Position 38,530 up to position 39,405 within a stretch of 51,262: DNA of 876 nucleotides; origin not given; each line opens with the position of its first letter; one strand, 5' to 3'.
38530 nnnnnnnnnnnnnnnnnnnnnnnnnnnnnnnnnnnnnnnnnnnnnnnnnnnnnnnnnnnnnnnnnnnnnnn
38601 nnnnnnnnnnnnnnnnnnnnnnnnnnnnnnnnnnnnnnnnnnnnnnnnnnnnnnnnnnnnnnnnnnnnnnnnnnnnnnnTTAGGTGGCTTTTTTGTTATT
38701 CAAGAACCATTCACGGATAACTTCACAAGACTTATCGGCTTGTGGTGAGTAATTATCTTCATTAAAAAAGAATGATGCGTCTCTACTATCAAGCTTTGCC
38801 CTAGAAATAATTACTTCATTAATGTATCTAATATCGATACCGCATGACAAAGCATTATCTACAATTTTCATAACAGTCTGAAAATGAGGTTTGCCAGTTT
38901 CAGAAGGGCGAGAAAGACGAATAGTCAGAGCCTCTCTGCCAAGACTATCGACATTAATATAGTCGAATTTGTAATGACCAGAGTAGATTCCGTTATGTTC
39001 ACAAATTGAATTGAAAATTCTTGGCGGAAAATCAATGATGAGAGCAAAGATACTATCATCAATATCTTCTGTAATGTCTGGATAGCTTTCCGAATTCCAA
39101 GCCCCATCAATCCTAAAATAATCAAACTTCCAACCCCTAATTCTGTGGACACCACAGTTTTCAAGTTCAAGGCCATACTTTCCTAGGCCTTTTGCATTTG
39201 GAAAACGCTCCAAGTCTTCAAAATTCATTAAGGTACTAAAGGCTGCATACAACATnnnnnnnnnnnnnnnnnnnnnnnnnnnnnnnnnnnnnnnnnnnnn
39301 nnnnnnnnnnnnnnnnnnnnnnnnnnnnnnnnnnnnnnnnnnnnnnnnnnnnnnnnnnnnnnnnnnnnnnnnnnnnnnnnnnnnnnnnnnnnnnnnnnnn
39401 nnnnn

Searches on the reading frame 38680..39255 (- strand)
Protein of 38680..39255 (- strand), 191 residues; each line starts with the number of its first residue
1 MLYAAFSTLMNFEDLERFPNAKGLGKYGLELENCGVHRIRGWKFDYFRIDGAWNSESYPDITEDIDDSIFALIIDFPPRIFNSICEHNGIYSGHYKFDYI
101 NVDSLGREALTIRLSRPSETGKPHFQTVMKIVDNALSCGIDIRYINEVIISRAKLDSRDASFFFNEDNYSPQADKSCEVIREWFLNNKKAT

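Call 4: search_protein_families(library=pfam, proteins=[window:38680-39255:-], max_evalue=1)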
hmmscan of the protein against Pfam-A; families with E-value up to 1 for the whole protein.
window:38680-39255:- (191 aa): 1 family
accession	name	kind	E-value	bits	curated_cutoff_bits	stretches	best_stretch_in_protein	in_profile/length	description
PF21716.3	dnstrm_HI1420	-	0.21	11.9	27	1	105-137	55-83/90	Probable addiction module antidote protein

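Call 5: search_protein_families(library=ncbifam, proteins=[window:38680-39255:-], max_evalue=1)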
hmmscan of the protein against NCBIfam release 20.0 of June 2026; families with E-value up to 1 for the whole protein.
window:38680-39255:- (191 aa): 0 families

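Call 8: find_homologous_proteins(query=window:38680-39255:-, max_evalue=0.001)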
Query window:38680-39255:- (191 aa): 5 proteins with E <= 0.001 among 29 candidates.
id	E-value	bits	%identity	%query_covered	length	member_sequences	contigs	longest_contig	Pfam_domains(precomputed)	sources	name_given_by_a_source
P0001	4.3e-124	429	96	100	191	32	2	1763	-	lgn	-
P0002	8.9e-109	379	86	98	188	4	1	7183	-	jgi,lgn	-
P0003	4.0e-100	351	79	95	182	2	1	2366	-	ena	-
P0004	1.1e-82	294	64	100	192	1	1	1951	-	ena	-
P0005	4.0e-82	292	65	100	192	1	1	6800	-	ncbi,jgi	jgi:hypothetical protein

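Call 16: predict_structure(alignment_id=A1)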
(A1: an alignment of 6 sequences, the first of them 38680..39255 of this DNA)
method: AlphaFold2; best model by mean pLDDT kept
length: 191 residues; sequences in the alignment: 6
mean_pLDDT: 49.2   pTM: 0.40
mean pLDDT of the five models: 49.2, 47.9, 46.6, 45.8, 44.6
residues with pLDDT >= 90: 0; 70-90: 28; 50-70: 55; < 50: 108
segments of 3 or more residues with pLDDT < 50: 1-16, 18-76, 86-90, 92-95, 107-120, 189-191
pLDDT, mean of each block of 10 residues (from residue 1): 27 46 35 29 28 29 35 46 48 51 50 42 60 56 65 72 73 73 73 32
secondary structure, 60 per line:
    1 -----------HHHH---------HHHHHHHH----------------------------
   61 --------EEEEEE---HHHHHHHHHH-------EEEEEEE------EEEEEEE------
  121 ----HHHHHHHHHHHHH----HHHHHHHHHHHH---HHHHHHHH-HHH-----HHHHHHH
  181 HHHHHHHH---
elements in order: H12-15 H25-32 E69-74 H78-87 E95-101 E108-114 H125-137 H142-153 H157-164 H174-188

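Call 17: search_protein_representatives(alignment_id=A1)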
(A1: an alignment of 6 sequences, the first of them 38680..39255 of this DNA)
Query: 6 sequences, 191 profile positions. Proteins with E-value up to 0.001 (for the whole library): 8; up to 1e-10: 6; up to 1e-30: 3. The best 8 are listed.
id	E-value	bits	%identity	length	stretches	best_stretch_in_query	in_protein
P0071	2.9e-67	242.1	-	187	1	10-187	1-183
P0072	1.4e-36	142.0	-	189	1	1-187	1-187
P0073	1.5e-31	125.6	-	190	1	1-187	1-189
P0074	1.7e-23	99.4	-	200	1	1-184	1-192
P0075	2.1e-18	82.7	-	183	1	31-187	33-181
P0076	1.3e-11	60.6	-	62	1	134-188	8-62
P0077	1.3e-07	47.5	-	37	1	129-165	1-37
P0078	5.3e-04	35.8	-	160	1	1-129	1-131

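Call 19: search_protein_families(library=pfam, proteins=[P0071, P0072, P0073, P0074, P0075, P0078], max_evalue=1)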
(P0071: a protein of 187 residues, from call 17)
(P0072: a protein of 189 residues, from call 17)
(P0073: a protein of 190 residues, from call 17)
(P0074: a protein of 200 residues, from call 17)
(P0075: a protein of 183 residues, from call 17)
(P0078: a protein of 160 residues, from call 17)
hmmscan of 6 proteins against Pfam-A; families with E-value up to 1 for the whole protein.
P0071 (187 aa): 0 families

P0072 (189 aa): 0 families

P0073 (190 aa): 1 family
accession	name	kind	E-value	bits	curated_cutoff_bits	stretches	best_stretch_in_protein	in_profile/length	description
PF13772.11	AIG2_2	-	0.1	13.5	27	1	68-147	1-80/83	AIG2-like family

P0074 (200 aa): 1 family
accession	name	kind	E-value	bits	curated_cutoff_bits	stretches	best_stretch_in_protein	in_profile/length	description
PF13772.11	AIG2_2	-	1.2e-06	29.3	27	1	69-154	2-81/83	AIG2-like family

P0075 (183 aa): 1 family
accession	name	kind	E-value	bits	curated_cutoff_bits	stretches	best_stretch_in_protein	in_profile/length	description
PF22504.1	DUF6993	-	0.054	14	25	1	145-172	20-47/83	Domain of unknown function (DUF6993)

P0078 (160 aa): 3 families
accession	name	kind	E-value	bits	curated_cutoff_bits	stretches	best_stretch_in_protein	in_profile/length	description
PF13772.11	AIG2_2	-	6.1e-14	52.7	27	1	67-154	1-83/83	AIG2-like family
PF06094.17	GGACT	-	1.3e-10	42.3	22.8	1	3-122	1-106/120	Gamma-glutamyl cyclotransferase, AIG2-like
PF07494.17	Reg_prop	-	0.38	11.6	20.4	1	52-69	3-19/24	Two component regulator propeller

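Call 23: search_solved_structures(query=A3, max_evalue=10, show_alignments=2)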
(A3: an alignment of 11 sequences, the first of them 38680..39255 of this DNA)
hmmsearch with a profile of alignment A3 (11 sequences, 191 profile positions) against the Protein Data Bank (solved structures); distinct sequences matched with E-value up to 10: 5.
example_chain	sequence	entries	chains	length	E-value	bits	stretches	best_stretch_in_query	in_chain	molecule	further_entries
2pn7_A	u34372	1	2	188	0.00032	23.3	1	32-144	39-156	human gamma-glutamyl cyclotransferase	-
2i5t_A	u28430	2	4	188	0.00033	23.3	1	32-144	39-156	Protein C7orf24 | Uncharacterized protein C7orf24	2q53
3cry_A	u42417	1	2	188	0.00034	23.3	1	32-144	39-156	Gamma-glutamyl cyclotransferase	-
2rbh_A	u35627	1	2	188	0.00063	22.4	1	32-144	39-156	Gamma-glutamyl cyclotransferase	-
3do9_A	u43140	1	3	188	0.47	13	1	9-71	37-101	UPF0302 protein BA_1542/GBAA1542/BAS1430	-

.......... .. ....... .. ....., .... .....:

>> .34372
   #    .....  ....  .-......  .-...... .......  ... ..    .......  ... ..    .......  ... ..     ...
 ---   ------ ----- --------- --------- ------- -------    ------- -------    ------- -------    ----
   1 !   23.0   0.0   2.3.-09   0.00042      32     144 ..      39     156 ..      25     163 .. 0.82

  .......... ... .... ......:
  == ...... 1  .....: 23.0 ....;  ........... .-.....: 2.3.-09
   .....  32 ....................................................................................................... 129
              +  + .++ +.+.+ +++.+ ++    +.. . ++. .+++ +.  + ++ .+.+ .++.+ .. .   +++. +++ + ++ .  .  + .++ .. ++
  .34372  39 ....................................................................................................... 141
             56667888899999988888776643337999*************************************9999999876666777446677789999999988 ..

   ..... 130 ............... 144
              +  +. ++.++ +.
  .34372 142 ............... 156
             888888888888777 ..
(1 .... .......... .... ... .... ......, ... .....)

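Call 40: predict_structure(alignment_id=A3)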
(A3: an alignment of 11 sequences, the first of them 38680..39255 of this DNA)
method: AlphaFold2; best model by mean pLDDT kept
length: 191 residues; sequences in the alignment: 11
mean_pLDDT: 86.5   pTM: 0.83
mean pLDDT of the five models: 86.5, 85.9, 85.6, 83.4, 69.8
residues with pLDDT >= 90: 106; 70-90: 65; 50-70: 18; < 50: 2
segments of 3 or more residues with pLDDT < 50: none
pLDDT, mean of each block of 10 residues (from residue 1): 92 81 60 93 93 85 96 86 82 89 94 90 92 93 96 90 74 78 82 39
secondary structure, 60 per line:
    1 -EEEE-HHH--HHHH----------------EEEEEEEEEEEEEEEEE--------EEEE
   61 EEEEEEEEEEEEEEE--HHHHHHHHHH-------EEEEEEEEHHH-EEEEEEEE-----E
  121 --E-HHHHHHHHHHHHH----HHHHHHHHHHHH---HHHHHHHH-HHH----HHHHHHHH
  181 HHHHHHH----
elements in order: E2-5 H12-15 E32-48 E57-75 H78-87 E95-102 E107-114 H125-137 H142-153 H157-164 H173-187

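Call 45: fold_search(model_id=the predicted structure, library=pdb)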
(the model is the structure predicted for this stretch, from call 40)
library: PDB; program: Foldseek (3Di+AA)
matches with E <= 10: 449; with E <= 0.001: 12
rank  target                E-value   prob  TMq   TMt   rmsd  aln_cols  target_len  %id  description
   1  2rbh_A                6.4e-08  1.00  0.63  0.70   5.5       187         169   17  Gamma-glutamyl cyclotransferase (released 2007-10-02)
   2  3cry_A                9.1e-08  1.00  0.59  0.66   6.4       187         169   17  Gamma-glutamyl cyclotransferase (released 2008-04-29)
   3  3cry_B                9.6e-08  1.00  0.59  0.66   5.8       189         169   16  Gamma-glutamyl cyclotransferase (released 2008-04-29)
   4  2i5t_B                2.9e-07  1.00  0.59  0.66   6.7       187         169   18  Crystal Structure of hypothetical protein LOC79017 from Homo sapiens (released 2006-09-12)
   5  2rbh_B                3.1e-07  1.00  0.56  0.63   6.8       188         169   16  Gamma-glutamyl cyclotransferase (released 2007-10-02)
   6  2i5t_A                7.0e-07  1.00  0.57  0.64   3.9       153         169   17  Crystal Structure of hypothetical protein LOC79017 from Homo sapiens (released 2006-09-12)
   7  2qik                  1.5e-05  1.00  0.62  0.45   3.7       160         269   14  Crystal structure of YkqA from Bacillus subtilis. Northeast Structural Genomics Target SR631 (released 2007-07-24)
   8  1v30                  8.7e-05  1.00  0.38  0.59   6.4       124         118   18  Crystal Structure Of Uncharacterized Protein PH0828 From Pyrococcus horikoshii (released 2004-11-09)
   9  6ky0_A                1.5e-04  1.00  0.40  0.42  12.4       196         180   10  Crystal structural of active-site human glutathione-specific gamma-glutamylcyclotransferase 2(ChaC2) mutant with Gluta (released 2020-07-29)
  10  6ky1_B                1.6e-04  1.00  0.43  0.45  11.7       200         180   10  Crystal structural of human glutathione-specific gamma-glutamylcyclotransferase 2 (ChaC2)mutant with Glutamate 83 repl (released 2020-07-29)
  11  6ky1_A                2.5e-04  1.00  0.43  0.46  11.1       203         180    9  Crystal structural of human glutathione-specific gamma-glutamylcyclotransferase 2 (ChaC2)mutant with Glutamate 83 repl (released 2020-07-29)
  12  6k95_A                7.0e-04  0.98  0.33  0.35  12.3       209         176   12  Crystal structural of human glutathione-specific gamma-glutamylcyclotransferase 2 (ChaC2) (released 2020-04-22)
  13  5c5z_A                1.2e-03  1.00  0.39  0.55   4.1       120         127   13  Crystal structure analysis of c4763, a uropathogenic E. coli-specific protein (released 2015-08-19)
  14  4iss_B                1.2e-03  1.00  0.37  0.13   6.6       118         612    9  SeMet-substituted Kluyveromyces lactis Allophanate Hydrolase (released 2013-06-19)
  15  6k95_C                1.4e-03  1.00  0.39  0.42  12.1       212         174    9  Crystal structural of human glutathione-specific gamma-glutamylcyclotransferase 2 (ChaC2) (released 2020-04-22)
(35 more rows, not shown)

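Call 87: search_protein_families(library=padloc, proteins=[window:38680-39255:-], max_evalue=0.01)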
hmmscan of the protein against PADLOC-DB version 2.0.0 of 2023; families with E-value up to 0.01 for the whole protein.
window:38680-39255:- (191 aa): 0 families

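Call 88: find_related_loci(query=A3, collection=metagenome_contigs, flank=6000)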
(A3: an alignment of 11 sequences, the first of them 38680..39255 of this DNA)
Query A3 (191 aa) in metagenome_contigs; peptide patterns used: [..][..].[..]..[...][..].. (x = any residue, [..] = any of these).
82 stretches matched a pattern; 5 encode a relative of the query (tblastn E <= 1e-3); 5 distinct loci.
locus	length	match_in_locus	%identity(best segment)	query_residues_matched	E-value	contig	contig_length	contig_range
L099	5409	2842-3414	100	1-191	9e-132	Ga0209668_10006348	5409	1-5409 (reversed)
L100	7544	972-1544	96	1-191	2e-128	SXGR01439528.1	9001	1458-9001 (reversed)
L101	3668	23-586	86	1-188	1e-115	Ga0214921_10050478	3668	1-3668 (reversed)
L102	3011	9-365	34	67-183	1e-22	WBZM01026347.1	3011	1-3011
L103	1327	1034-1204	35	60-116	8e-10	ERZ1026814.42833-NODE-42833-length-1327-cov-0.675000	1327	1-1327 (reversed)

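Call 97: search_protein_families(library=pfam, proteins=[L100:2382-2663:-, L100:2779-3231:-], max_evalue=0.1)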
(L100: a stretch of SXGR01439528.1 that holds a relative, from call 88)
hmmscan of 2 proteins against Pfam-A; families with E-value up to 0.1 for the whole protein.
L100:2382-2663:- (93 aa): 2 families
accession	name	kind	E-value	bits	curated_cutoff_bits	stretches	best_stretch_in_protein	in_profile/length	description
PF14117.11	DUF4287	-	6.7e-26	90.5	27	1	2-62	1-59/60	Domain of unknown function (DUF4287)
PF07862.16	Nif11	-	0.054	14.2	23.8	0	16-31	27-42/48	Nif11 domain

L100:2779-3231:- (150 aa): 0 families
